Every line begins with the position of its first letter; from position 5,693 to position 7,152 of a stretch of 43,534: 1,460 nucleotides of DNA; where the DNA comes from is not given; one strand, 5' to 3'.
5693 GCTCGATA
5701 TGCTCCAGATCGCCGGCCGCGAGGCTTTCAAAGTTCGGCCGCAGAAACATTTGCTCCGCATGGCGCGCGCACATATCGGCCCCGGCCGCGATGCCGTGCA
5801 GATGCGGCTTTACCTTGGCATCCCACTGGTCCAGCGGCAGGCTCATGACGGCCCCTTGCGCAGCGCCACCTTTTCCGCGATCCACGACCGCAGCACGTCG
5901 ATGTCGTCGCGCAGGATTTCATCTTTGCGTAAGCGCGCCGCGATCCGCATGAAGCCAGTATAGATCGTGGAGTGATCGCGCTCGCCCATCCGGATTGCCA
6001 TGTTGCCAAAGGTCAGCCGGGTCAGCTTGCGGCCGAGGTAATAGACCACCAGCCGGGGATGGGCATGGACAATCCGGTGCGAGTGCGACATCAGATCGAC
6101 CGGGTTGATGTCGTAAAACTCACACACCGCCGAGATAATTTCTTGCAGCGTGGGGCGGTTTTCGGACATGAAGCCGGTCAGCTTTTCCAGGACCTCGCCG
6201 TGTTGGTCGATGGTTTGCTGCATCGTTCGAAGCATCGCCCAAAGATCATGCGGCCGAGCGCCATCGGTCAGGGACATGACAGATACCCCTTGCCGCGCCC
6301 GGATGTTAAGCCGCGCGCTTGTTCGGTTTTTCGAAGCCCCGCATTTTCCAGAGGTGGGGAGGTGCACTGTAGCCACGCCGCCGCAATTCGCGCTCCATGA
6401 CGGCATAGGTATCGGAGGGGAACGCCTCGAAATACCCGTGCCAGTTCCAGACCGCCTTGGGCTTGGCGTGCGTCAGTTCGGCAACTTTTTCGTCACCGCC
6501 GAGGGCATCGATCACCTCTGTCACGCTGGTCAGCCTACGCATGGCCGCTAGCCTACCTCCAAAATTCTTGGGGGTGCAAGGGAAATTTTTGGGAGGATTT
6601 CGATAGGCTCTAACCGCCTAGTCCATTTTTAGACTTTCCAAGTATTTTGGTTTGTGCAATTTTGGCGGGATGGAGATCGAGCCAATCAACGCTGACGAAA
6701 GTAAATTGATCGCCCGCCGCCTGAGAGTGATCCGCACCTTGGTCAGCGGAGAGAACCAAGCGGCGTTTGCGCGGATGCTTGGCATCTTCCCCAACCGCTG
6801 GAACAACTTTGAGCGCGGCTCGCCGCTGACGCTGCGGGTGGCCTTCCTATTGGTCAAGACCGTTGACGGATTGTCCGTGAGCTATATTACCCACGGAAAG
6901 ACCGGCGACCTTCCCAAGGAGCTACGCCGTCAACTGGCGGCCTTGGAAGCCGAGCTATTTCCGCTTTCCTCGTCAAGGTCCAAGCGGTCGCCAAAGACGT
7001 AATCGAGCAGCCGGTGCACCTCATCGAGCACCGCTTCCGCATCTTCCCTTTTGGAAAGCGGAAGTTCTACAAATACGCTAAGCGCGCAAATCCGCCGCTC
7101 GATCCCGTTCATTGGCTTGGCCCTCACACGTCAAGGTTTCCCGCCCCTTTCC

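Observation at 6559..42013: Box B: the 13-bp palindrome CCAA-N5-TTGG recurs at least 17 times, always intergenic, including in the immunity switch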

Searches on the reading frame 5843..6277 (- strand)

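Call 30: search_protein_families(library=phrogs, proteins=[window:5843-6277:-], max_evalue=0.001)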
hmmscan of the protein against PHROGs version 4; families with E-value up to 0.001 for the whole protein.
window:5843-6277:- (144 aa): 0 families

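Call 59: search_protein_families(library=pfam, proteins=[window:5843-6277:-], max_evalue=0.01)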
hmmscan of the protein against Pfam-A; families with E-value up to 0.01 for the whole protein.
window:5843-6277:- (144 aa): 1 family
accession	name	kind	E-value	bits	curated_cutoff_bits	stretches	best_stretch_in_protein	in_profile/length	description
PF08299.17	Bac_DnaA_C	-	1.8e-13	50.7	31.5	1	45-110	2-67/69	Bacterial dnaA protein helix-turn-helix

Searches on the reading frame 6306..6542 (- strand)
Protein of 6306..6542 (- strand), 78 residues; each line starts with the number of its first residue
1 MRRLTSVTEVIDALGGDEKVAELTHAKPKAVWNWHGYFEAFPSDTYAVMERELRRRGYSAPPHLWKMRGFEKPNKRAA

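Call 9: search_protein_families(library=pfam, proteins=[window:6306-6542:-], max_evalue=0.01)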
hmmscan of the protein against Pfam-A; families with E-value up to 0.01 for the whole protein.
window:6306-6542:- (78 aa): 1 family
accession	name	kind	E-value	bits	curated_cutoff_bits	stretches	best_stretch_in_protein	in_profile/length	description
PF15943.11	YdaS_toxin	-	0.002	18.3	30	1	8-35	2-29/65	Bacterial toxin YdaS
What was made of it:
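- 6306..6542 (-): Cro-like (YdaS-type HTH) gene, 78 aa. First gene of the leftward operon that carries DnaA_C-like, Gam-like, Erf and HNH genes. Probable second Box B binder. Weak hit to PF15943 (call 9).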

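Call 10: search_protein_families(library=phrogs, proteins=[window:6306-6542:-], max_evalue=0.001)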
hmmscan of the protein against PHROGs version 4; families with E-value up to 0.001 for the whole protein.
window:6306-6542:- (78 aa): 0 families

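Call 52: search_dna_similar(query=window:6306-6542:-, collection=phages, mode=protein, max_evalue=0.001, max_rows=20)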
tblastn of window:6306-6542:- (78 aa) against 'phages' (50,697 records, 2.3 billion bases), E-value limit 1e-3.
Records with a match: 2; places in all: 2; records where one place covers at least 80% of the query: 2.
Best place of each record, by identity: <60% 2.
By first word of the organism name: Bradyrhizobium 2.
By host as written in the record: Bradyrhizobium elkanii USDA 76 1; Bradyrhizobium diazoefficiens USDA 122 1.
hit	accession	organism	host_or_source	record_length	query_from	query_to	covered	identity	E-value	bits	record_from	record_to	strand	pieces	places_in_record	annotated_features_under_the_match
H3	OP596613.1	Bradyrhizobium phage ppBeUSDA76-1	Bradyrhizobium elkanii USDA 76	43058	1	68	87%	39.7%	3e-8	54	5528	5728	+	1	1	hypothetical protein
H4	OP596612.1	Bradyrhizobium phage ppBdUSDA122-1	Bradyrhizobium diazoefficiens USDA 122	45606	1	76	97%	31.6%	1e-5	47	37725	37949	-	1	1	hypothetical protein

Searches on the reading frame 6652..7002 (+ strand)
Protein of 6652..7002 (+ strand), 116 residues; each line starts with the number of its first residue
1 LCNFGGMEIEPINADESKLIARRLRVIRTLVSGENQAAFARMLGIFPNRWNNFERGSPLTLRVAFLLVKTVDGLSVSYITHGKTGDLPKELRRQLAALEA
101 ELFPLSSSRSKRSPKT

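Call 9: search_protein_families(library=pfam, proteins=[window:6652-7002:+], max_evalue=0.01)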
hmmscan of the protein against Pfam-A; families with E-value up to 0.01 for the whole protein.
window:6652-7002:+ (116 aa): 0 families

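Call 10: search_protein_families(library=phrogs, proteins=[window:6652-7002:+], max_evalue=0.001)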
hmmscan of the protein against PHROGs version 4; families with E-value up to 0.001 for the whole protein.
window:6652-7002:+ (116 aa): 1 family
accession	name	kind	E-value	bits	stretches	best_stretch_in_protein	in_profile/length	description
phrog_8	-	transcription regulation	0.00021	21.8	1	16-91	159-227/346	transcriptional regulator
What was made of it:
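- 6670..7002 (+): CI-like repressor gene (110 aa). Five-helix 434/P22-C2-like HTH plus a C-terminal helix. Proposed Box B binder. Weak hit to phrog_8 (call 10).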

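Call 19: find_related_loci(query=window:6670-7002:+, collection=viral_contigs, flank=5000)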
Query window:6670-7002:+ (110 aa) in viral_contigs; peptide patterns used: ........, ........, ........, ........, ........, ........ (x = any residue, [..] = any of these).
27 stretches matched a pattern, but none encodes a relative of the query by tblastn (E <= 1e-3).
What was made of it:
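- Tried and rejected: find_related_loci with the single CI-like protein found no relatives in viral contigs (call 19).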

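Call 35: find_homologous_proteins(query=window:6670-7002:+, max_evalue=0.001)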
Query window:6670-7002:+ (110 aa): 8 proteins with E <= 0.001 among 30 candidates.
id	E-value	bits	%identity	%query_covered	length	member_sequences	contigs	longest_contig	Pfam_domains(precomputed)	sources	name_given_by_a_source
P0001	2.0e-63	229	100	100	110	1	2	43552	-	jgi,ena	-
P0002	4.2e-38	147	68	100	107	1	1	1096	-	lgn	-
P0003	2.3e-37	145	68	97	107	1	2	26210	-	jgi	jgi:hypothetical protein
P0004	2.7e-37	145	70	97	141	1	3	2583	-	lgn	-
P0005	1.6e-36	142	65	100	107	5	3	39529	-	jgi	jgi:hypothetical protein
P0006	8.5e-32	127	66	89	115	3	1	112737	-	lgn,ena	-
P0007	8.0e-23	98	54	84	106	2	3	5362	-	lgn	-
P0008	1.2e-16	78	56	64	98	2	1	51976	-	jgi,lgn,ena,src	-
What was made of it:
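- The CI-like family is rare, with 8 clusters among 5.8e9 proteins (call 35).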

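Call 36: find_encoding_contigs(protein=P0006, flank=10000, max_places=3)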
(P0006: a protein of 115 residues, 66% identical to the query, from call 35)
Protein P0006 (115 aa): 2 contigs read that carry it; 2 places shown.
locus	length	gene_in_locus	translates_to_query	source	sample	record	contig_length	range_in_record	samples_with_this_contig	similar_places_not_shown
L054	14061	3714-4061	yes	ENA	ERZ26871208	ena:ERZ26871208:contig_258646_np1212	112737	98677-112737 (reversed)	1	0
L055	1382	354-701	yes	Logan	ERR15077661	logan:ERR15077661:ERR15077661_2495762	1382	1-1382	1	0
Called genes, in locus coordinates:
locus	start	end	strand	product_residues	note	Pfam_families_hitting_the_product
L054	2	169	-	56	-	?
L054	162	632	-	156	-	-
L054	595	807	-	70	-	-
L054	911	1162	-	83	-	-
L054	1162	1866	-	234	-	PF04098:Rad52_Rad22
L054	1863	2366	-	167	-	PF05565:Sipho_Gp157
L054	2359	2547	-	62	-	-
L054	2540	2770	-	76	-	-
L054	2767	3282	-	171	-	PF08299:Bac_DnaA_C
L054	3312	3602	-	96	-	-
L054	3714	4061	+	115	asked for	-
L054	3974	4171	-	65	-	-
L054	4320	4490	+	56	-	-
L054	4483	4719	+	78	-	-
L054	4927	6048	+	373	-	PF00589:Phage_integrase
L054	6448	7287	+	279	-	-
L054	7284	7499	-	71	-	PF13560:HTH_31, PF12844:HTH_19, PF01381:HTH_3, PF13413:HTH_25 (faint), PF13443:HTH_26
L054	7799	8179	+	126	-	PF13560:HTH_31, PF01381:HTH_3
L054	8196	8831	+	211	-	-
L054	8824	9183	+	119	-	-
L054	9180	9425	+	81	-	-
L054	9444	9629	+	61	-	-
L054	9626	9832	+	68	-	-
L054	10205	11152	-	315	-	PF01520:Amidase_3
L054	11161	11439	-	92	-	-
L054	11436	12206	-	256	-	-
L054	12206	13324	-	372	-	-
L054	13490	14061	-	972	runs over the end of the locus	-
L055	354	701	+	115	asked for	-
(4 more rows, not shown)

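Call 37: find_encoding_contigs(protein=P0008, flank=10000, max_places=3)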
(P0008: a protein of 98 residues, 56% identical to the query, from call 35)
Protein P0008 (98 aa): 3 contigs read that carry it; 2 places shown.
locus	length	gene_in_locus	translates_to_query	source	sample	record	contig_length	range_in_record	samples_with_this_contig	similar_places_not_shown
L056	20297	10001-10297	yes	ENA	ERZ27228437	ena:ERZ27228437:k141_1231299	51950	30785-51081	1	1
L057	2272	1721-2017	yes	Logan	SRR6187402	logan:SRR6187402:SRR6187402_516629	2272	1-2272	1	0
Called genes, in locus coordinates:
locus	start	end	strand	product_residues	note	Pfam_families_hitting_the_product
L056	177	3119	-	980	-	PF08706:D5_N (weak)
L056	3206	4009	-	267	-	-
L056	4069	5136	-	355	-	-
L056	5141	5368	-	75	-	PF04545:Sigma70_r4 (weak)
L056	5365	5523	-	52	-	-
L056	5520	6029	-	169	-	-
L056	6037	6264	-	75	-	-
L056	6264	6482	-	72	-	-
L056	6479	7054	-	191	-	-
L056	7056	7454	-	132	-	-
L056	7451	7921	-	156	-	-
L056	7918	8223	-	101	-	PF12802:MarR_2 (weak)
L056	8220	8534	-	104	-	-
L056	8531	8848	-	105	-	PF12637:TSCPD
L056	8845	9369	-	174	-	PF07750:GcrA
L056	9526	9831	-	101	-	-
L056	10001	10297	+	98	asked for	-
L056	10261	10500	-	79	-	-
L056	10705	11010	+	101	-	-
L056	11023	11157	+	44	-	-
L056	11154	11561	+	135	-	-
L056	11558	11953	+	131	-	-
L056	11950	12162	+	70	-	-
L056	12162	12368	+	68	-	-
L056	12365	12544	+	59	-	-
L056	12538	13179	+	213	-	-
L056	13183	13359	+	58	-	-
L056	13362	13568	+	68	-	-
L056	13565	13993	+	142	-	-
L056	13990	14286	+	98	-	-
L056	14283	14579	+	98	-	-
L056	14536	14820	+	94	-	-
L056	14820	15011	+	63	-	-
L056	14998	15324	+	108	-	-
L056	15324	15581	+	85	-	-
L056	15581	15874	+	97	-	-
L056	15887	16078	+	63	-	-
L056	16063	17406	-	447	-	-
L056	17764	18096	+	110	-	-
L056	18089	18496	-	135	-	-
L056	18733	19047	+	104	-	PF13560:HTH_31, PF12844:HTH_19, PF01381:HTH_3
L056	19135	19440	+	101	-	PF13560:HTH_31 (weak), PF01381:HTH_3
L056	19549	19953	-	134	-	PF01381:HTH_3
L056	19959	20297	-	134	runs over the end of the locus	-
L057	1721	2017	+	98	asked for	-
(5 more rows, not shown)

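Call 38: find_encoding_contigs(protein=P0005, flank=10000, max_places=3)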
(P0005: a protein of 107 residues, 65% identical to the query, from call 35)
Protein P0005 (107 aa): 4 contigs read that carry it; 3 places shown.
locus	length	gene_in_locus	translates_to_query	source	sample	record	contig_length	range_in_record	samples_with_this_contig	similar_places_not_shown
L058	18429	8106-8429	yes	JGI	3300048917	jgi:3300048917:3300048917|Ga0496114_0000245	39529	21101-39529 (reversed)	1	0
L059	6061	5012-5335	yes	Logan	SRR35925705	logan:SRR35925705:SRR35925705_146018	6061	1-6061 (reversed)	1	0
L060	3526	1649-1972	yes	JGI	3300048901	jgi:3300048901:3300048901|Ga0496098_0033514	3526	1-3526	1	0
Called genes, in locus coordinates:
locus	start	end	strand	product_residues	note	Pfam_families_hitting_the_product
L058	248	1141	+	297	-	PF08401:ArdcN, PF18818:MPTase-PolyVal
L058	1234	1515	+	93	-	-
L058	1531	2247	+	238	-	PF00239:Resolvase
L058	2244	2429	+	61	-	-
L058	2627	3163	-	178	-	-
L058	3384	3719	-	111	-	-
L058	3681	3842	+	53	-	-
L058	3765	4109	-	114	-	PF07120:DUF1376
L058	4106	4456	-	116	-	-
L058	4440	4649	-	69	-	-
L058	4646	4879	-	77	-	PF06147:DUF968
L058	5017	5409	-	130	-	-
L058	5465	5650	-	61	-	-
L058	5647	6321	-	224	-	PF04098:Rad52_Rad22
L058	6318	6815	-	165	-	PF05565:Sipho_Gp157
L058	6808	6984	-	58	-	-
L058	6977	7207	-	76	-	-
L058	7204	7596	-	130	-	PF08299:Bac_DnaA_C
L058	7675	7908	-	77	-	-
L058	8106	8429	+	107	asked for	-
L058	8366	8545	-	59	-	-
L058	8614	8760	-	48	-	-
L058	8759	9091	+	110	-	-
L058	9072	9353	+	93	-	-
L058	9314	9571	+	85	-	-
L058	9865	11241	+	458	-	-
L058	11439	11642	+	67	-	-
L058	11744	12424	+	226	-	-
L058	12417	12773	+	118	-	-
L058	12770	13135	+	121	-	PF12844:HTH_19 (weak), PF13560:HTH_31, PF01381:HTH_3, PF13443:HTH_26 (faint)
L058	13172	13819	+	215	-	-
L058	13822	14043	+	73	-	-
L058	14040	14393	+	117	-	-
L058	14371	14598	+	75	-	-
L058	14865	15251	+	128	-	-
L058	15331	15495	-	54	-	-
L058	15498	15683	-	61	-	-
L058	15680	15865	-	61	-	-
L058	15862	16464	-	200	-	PF00657:Lipase_GDSL (weak), PF13472:Lipase_GDSL_2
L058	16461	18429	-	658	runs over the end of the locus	-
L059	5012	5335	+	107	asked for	-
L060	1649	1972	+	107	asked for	-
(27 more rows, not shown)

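Call 51: search_dna_similar(query=window:6670-7002:+, collection=phages, mode=protein, max_evalue=0.001, max_rows=20)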
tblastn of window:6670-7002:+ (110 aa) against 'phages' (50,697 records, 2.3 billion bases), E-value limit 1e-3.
Records with a match: 2; places in all: 2; records where one place covers at least 80% of the query: 0.
Best place of each record, by identity: <60% 2.
By first word of the organism name: Bradyrhizobium 2.
By host as written in the record: Bradyrhizobium diazoefficiens USDA 122 1; Bradyrhizobium elkanii USDA 76 1.
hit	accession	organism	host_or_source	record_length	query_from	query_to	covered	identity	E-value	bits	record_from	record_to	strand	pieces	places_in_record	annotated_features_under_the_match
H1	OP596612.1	Bradyrhizobium phage ppBdUSDA122-1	Bradyrhizobium diazoefficiens USDA 122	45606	3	82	73%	37.5%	3e-4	44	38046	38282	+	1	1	helix-turn-helix transcriptional regulator | DUF4118 domain-containing protein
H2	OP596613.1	Bradyrhizobium phage ppBeUSDA76-1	Bradyrhizobium elkanii USDA 76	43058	7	82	69%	34.2%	2e-4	45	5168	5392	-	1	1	helix-turn-helix transcriptional regulator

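Call 70: search_solved_structures(query=A1, max_evalue=1)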
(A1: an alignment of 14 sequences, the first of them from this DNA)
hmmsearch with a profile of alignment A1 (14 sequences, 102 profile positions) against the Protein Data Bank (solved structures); distinct sequences matched with E-value up to 1: 27.
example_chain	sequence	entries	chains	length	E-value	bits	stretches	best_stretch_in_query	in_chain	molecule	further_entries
4z5h_A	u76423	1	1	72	4.7e-05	26.2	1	11-68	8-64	Antitoxin HipB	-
1sq8_A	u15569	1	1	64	5.7e-05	25.9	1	16-76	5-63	dh434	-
9k3w_A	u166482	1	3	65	9.5e-05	25.2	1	15-71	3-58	Transcriptional regulator, PbsX family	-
4yg1_A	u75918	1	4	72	0.00016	24.5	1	9-68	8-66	Antitoxin HipB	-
4yg4_A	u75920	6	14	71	0.0002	24.2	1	11-68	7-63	Antitoxin HipB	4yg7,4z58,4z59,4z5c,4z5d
1per_L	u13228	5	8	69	0.00024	23.9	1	14-79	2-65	PROTEIN (434 REPRESSOR) | 434 REPRESSOR | REPRESSOR PROTEIN CI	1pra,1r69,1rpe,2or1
2wiu_B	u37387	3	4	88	0.00025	23.8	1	9-68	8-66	HTH-TYPE TRANSCRIPTIONAL REGULATOR HIPB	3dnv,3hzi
5k98_B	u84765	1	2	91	0.00026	23.8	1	9-69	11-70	Antitoxin HipB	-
1r63_A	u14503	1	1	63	0.00065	22.5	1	14-76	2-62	REPRESSOR PROTEIN FROM BACTERIOPHAGE 434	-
2r63_A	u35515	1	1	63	0.0017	21.2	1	26-76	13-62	REPRESSOR PROTEIN FROM BACTERIOPHAGE 434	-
2p5t_A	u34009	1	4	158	0.0019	21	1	16-73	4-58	Putative transcriptional regulator PezA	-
4ich_A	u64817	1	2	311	0.0068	19.2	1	7-80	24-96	Transcriptional regulator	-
7t8i_A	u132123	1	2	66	0.0083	19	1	14-73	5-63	Phage element (ICEBs1)transcriptional regulator (Xre family)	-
1utx_A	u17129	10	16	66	0.011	18.6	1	14-62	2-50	CYLR2 | cytolysin regulator 2 | PUTATIVE TRANSCRIPTION REGULATOR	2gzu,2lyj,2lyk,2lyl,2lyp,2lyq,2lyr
2xiu_A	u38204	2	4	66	0.011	18.5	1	14-62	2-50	CYLR2 | CYLR2 SYNONYM CYTOLYSIN REPRESSOR 2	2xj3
1adr_A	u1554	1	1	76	0.26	14.2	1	12-80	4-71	P22 C2 REPRESSOR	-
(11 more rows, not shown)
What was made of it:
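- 6670..7002 (+): Family profile hits HipB and 434 repressor in the PDB at E about 1e-4 (call 70).
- On Lambdoid-type cI/cro bistable switch: The PDB profile search hits HipB and the 434 repressor at E of 5e-5 to 2e-4 (call 70).
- The family profile hits the 434 repressor and HipB (call 70).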

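Call 81: find_related_loci(query=A1, collection=metagenome_contigs, flank=4000)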
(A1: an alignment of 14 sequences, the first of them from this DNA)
Query A1 (110 aa) in metagenome_contigs; peptide patterns used: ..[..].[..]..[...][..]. (x = any residue, [..] = any of these).
599 stretches matched a pattern (row limit reached: there are more); 20 encode a relative of the query (tblastn E <= 1e-3); 20 distinct loci.
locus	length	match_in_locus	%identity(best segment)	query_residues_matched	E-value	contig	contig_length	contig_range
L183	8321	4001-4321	60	1-107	1e-39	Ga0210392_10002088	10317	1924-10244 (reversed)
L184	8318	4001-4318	58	1-110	2e-37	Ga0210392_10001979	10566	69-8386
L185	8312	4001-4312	58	4-109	3e-36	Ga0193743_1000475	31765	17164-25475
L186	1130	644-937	63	1-98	9e-31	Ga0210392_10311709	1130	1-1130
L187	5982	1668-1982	52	4-108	9e-29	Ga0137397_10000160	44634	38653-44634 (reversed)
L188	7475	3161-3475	52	4-108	9e-29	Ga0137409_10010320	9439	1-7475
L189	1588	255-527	44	6-96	2e-22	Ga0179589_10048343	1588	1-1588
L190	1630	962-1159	55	10-76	2e-21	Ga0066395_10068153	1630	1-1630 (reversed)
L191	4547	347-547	36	12-80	2e-8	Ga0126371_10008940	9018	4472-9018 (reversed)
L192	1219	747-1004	36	5-88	7e-8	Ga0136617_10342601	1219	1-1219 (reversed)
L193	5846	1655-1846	40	14-77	3e-7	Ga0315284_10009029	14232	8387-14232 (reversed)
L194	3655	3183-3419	35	10-89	4e-7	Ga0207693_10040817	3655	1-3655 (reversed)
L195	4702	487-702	31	12-85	4e-6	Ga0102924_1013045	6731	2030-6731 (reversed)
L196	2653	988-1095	54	14-50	4e-6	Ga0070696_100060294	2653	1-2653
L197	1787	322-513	33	12-77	1e-5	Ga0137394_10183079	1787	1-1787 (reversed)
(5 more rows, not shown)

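Call 88: predict_structure(alignment_id=A4)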
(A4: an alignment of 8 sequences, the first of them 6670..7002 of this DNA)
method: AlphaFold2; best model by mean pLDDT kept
length: 110 residues; sequences in the alignment: 8
mean_pLDDT: 81.7   pTM: 0.71
mean pLDDT of the five models: 81.7, 56.8, 54.5, 51.6, 51.4
residues with pLDDT >= 90: 29; 70-90: 63; 50-70: 6; < 50: 12
segments of 3 or more residues with pLDDT < 50: 100-107
pLDDT, mean of each block of 10 residues (from residue 1): 66 88 89 89 84 86 90 88 91 82 45
secondary structure, 60 per line:
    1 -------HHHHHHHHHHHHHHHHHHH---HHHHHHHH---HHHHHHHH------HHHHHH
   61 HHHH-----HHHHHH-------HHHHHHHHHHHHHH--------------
elements in order: H8-26 H30-37 H41-48 H55-64 H70-75 H83-96
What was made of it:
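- On Lambdoid-type cI/cro bistable switch: The AF2 model has pLDDT 81.7 (call 88). The model shows only an HTH domain plus one C-terminal helix (call 88).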

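Call 91: fold_search(model_id=the predicted structure, library=pdb)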
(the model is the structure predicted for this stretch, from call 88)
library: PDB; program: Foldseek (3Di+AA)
matches with E <= 10: 473; with E <= 0.001: 0
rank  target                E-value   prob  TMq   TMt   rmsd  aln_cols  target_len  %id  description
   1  1zz8_A                1.5e-01  1.00  0.44  0.27   2.4        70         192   31  Crystal Structure of FeII HppE in Complex with Substrate Form 2 (released 2005-07-26)
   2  1lli_A                1.6e-01  0.99  0.49  0.58   9.0       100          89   20  THE CRYSTAL STRUCTURE OF A MUTANT PROTEIN WITH ALTERED BUT IMPROVED HYDROPHOBIC CORE PACKING (released 1994-08-31)
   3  1lmb_4                1.8e-01  0.99  0.51  0.59  10.9       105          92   20  REFINED 1.8 ANGSTROM CRYSTAL STRUCTURE OF THE LAMBDA REPRESSOR-OPERATOR COMPLEX (released 1991-11-05)
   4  1zz7_A                2.2e-01  0.99  0.43  0.28   2.5        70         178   31  Crystal Structure of FeII HppE in Complex with Substrate form 1 (released 2005-07-26)
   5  2bnm_A                2.2e-01  0.99  0.43  0.26   2.5        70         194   31  The structure of Hydroxypropylphosphonic acid epoxidase from S. wedmorenis. (released 2005-10-05)
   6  3jxb_C                2.3e-01  1.00  0.50  0.77   1.9        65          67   23  Crystal structure of the P22 c2 repressor protein in complex with synthetic operator 9C (released 2010-01-19)
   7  1rio_B                2.3e-01  0.97  0.46  0.52  12.8       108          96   18  Structure of bacteriophage lambda cI-NTD in complex with sigma-region4 of Thermus aquaticus bound to DNA (released 2004-01-27)
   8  1sq8_MODEL_1_A        2.4e-01  1.00  0.50  0.80   1.9        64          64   25  a variant 434 repressor DNA binding domain devoid of hydroxyl groups, NMR, 20 STRUCTURES (released 2004-07-20)
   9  2r1j_L                2.4e-01  1.00  0.50  0.78   1.9        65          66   23  Crystal Structure of the P22 c2 Repressor protein in complex with the synthetic operator 9T (released 2008-04-29)
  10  1zzc_B                2.4e-01  0.99  0.44  0.29   2.4        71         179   31  Crystal Structure of CoII HppE in Complex with Tris Buffer (released 2005-07-26)
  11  1zzc_A                2.6e-01  0.99  0.44  0.28   2.5        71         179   31  Crystal Structure of CoII HppE in Complex with Tris Buffer (released 2005-07-26)
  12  1adr_MODEL_1_A        2.7e-01  1.00  0.48  0.66   3.1        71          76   24  DETERMINATION OF THE NUCLEAR MAGNETIC RESONANCE STRUCTURE OF THE DNA-BINDING DOMAIN OF THE P22 C2 REPRESSOR (1 (released 1994-01-31)
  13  2bnn_B                2.7e-01  0.99  0.43  0.27   2.5        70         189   31  The structure of Hydroxypropylphosphonic acid epoxidase from S. wedmorenis in complex with fosfomycin (released 2005-10-05)
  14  1zz9_C                2.8e-01  0.99  0.45  0.27   2.4        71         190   31  Crystal Structure of FeII HppE (released 2005-07-26)
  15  1zzb_A                2.8e-01  0.99  0.44  0.28   2.5        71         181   31  Crystal Structure of CoII HppE in Complex with Substrate (released 2005-07-26)
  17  3jxb_D                3.1e-01  1.00  0.50  0.80   1.8        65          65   23  Crystal structure of the P22 c2 repressor protein in complex with synthetic operator 9C (released 2010-01-19)
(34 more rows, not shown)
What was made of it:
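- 6670..7002 (+): AF2 model has pLDDT 81.7 and superposes on the P22 C2 and 434 N-terminal domains at rmsd about 1.9 A (calls 88, 91).
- On Lambdoid-type cI/cro bistable switch: Its best superpositions are P22 C2 and 434 (TM-target 0.77-0.80, rmsd 1.9 A), though Foldseek E-values are weak at about 0.2 (call 91).
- Closest known: Lambdoid immunity switches. Same: The DNA-binding domain is a five-helix lambda-repressor-like fold, superposing on P22 C2 and 434 at about 1.9 A (call 91).
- The AF2 model superposes on the P22 C2 and 434 DNA-binding domains (calls 88, 91).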
